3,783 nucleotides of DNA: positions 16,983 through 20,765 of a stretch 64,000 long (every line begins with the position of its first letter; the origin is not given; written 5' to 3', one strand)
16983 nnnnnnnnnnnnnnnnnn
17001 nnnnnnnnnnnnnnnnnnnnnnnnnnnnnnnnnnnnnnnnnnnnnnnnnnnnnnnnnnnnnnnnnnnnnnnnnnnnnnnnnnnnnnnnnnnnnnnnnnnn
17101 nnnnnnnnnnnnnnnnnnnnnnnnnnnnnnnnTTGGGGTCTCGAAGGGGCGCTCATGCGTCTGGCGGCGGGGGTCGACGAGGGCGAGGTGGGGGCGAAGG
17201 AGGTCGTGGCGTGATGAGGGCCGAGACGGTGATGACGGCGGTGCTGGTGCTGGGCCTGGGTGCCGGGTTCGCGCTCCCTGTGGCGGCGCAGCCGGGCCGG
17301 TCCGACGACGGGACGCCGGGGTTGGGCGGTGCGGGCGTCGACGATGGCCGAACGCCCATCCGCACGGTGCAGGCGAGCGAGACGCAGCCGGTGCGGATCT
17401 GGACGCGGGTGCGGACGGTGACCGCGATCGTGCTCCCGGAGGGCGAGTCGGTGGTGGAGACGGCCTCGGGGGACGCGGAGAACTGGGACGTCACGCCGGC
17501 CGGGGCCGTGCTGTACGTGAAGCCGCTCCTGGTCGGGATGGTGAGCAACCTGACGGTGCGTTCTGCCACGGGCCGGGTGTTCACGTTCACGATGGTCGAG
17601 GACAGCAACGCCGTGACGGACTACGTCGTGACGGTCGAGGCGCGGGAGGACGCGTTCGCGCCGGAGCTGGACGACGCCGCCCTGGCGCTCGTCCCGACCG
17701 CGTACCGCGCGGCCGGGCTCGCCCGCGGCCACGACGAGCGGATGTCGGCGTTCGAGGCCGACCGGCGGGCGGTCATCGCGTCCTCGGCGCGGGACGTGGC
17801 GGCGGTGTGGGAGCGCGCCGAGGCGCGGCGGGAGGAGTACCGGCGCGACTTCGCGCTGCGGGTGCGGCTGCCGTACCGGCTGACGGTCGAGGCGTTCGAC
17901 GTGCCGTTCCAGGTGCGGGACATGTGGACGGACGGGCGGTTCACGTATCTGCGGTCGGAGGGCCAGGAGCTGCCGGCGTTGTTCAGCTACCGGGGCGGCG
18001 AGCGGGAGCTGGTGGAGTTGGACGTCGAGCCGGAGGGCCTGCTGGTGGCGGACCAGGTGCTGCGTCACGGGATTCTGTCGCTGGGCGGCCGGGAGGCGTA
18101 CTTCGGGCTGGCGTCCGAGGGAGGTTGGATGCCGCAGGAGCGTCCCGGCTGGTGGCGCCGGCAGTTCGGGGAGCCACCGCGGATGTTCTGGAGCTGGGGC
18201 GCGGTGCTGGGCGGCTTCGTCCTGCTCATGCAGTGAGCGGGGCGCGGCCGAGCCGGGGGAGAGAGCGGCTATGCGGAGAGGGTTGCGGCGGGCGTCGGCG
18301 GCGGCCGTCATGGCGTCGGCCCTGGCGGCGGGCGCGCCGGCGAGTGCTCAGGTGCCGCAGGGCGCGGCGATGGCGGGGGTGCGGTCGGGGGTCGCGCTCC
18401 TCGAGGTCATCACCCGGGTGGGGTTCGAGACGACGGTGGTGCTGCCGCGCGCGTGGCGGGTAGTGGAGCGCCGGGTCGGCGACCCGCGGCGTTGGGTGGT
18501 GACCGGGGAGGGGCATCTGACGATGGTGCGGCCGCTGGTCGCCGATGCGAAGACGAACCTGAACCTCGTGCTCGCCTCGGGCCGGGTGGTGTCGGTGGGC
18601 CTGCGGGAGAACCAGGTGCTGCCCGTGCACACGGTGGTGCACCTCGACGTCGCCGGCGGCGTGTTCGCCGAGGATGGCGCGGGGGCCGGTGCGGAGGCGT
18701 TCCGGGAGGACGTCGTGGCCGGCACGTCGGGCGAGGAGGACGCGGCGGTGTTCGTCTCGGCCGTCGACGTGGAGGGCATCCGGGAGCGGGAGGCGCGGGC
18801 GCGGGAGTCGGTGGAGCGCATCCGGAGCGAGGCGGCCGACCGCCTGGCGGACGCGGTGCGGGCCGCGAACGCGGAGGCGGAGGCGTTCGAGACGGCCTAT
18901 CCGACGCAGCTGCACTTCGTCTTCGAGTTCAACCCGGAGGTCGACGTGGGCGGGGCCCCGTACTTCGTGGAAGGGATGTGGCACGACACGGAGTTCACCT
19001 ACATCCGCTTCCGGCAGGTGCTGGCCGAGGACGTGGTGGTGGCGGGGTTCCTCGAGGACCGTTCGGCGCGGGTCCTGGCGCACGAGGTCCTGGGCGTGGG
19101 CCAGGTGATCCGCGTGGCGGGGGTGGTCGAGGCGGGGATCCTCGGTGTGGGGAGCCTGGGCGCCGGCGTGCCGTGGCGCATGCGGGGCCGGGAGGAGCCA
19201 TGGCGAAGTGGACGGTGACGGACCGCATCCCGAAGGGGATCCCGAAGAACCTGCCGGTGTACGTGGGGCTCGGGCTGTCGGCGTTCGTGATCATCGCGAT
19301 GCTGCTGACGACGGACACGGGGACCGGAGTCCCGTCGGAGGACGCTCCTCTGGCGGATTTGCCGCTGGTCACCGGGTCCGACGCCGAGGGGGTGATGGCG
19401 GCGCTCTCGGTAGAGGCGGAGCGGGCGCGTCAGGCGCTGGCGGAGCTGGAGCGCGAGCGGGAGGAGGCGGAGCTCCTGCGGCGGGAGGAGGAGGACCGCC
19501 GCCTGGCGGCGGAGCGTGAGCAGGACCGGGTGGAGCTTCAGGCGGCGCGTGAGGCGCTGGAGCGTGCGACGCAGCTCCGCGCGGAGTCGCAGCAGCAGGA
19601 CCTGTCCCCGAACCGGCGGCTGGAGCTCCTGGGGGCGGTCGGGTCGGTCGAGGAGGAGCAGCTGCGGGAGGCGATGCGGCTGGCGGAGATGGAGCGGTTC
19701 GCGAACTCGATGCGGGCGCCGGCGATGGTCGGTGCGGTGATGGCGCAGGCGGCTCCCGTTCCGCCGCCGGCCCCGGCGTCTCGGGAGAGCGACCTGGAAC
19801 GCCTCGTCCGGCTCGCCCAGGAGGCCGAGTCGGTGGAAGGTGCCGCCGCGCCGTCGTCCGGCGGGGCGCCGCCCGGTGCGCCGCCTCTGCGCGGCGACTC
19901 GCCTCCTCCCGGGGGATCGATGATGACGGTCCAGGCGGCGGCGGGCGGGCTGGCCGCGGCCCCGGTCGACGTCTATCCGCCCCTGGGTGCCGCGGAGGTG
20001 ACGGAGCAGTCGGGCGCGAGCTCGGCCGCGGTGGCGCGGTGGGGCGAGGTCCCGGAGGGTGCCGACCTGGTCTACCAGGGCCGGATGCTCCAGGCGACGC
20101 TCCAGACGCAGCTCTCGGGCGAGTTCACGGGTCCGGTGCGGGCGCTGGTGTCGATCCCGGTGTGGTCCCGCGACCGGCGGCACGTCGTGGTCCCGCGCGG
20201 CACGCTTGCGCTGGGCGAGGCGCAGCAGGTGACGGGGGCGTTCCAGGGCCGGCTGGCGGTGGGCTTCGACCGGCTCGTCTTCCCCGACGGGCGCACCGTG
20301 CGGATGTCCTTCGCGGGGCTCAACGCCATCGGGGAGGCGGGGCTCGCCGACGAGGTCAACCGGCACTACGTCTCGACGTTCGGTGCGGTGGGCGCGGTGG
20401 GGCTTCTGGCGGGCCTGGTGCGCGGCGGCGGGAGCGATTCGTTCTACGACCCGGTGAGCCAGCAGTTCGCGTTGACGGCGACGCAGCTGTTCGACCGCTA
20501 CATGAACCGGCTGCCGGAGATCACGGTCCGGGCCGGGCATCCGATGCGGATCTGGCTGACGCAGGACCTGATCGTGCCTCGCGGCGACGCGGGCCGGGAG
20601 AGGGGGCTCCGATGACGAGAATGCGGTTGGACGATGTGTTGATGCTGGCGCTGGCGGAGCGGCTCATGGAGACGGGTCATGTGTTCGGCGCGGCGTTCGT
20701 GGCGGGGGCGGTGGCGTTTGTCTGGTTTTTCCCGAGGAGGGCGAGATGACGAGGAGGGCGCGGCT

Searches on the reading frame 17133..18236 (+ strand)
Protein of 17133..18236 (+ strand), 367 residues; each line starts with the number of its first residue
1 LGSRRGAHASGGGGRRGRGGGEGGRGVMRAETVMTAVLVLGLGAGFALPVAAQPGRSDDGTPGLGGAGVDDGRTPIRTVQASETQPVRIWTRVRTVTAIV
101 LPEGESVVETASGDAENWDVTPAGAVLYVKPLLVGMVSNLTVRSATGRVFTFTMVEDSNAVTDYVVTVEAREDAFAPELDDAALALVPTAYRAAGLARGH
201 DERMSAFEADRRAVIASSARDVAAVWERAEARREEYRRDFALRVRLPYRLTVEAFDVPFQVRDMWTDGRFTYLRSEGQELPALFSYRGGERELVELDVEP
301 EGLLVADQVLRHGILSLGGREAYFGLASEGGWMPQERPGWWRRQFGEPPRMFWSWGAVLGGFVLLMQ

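Call 14: search_protein_families(library=phrogs, proteins=[window:17133-18236:+], max_evalue=0.0001)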
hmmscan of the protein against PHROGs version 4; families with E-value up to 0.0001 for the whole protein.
window:17133-18236:+ (367 aa): 0 families

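Call 16: search_protein_families(library=pfam, proteins=[window:17133-18236:+], max_evalue=0.001)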
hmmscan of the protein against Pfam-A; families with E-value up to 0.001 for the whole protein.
window:17133-18236:+ (367 aa): 1 family
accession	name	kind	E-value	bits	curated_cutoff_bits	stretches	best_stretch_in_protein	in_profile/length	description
PF03524.21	CagX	-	3.9e-24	86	34.2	1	76-320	3-191/198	Conjugal transfer protein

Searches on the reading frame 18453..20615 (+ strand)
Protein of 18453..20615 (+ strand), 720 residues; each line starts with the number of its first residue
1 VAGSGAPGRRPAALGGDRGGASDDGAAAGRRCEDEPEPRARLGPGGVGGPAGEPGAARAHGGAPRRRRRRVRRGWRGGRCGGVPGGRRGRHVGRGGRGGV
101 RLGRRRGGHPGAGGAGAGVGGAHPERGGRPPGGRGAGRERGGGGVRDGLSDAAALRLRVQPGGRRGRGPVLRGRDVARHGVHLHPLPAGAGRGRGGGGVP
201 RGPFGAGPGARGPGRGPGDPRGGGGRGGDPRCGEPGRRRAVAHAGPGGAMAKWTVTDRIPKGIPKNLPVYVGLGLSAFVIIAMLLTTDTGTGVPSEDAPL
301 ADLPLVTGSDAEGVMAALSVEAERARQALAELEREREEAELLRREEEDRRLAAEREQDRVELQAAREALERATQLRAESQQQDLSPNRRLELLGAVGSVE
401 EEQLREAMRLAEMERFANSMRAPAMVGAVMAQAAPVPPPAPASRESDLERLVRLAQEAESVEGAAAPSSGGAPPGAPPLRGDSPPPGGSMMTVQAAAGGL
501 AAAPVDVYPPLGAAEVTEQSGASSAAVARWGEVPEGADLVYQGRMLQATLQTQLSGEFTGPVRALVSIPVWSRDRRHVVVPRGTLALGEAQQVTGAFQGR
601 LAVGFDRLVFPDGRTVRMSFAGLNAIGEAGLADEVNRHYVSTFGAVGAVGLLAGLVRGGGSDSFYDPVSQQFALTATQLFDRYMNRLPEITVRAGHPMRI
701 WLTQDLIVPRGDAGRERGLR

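Call 32: search_protein_families(library=pfam, proteins=[window:18453-20615:+], max_evalue=0.001)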
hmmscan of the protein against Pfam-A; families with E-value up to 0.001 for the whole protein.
window:18453-20615:+ (720 aa): 1 family
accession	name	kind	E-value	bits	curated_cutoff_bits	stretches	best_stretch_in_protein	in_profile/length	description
PF03743.19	TrbI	-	1.8e-30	106.7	35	1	540-706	2-186/188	Bacterial conjugation TrbI-like protein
